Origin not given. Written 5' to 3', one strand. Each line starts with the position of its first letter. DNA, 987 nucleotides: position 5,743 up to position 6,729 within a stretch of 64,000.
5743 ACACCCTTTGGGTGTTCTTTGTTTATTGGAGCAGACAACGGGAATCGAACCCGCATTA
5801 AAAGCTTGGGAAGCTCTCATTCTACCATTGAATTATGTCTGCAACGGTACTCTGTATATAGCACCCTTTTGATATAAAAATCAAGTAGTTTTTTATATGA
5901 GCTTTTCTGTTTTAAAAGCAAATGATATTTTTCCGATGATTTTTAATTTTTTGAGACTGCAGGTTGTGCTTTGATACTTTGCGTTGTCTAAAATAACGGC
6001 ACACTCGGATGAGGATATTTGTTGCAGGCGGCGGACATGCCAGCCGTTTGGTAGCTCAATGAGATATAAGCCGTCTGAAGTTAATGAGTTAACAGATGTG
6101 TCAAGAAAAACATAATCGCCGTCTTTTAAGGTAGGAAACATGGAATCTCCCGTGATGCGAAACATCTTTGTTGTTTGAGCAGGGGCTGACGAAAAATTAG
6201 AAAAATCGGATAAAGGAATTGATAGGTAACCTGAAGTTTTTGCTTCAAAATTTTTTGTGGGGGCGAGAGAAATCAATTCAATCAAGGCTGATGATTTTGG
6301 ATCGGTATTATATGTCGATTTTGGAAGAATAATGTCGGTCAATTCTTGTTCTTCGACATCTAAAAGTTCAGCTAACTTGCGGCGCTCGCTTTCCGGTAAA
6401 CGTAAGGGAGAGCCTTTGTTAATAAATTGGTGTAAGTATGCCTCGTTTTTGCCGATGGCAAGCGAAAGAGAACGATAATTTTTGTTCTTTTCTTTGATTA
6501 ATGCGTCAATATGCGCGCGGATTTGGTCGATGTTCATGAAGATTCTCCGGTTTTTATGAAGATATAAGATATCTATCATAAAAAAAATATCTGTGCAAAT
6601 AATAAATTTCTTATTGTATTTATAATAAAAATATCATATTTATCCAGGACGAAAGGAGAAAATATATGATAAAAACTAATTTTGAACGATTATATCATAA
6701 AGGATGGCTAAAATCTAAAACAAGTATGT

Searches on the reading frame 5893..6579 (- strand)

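Call 73: search_protein_families(library=phrogs, proteins=[window:5893-6579:-], max_evalue=0.00001)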
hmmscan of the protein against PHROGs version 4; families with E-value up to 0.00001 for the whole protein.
window:5893-6579:- (228 aa): 2 families
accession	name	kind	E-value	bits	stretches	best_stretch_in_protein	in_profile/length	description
phrog_4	-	transcription regulation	1.6e-20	74.5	1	20-223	137-337/400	transcriptional repressor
phrog_6201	-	transcription regulation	5.3e-18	66.1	1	131-224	22-117/121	CI-like repressor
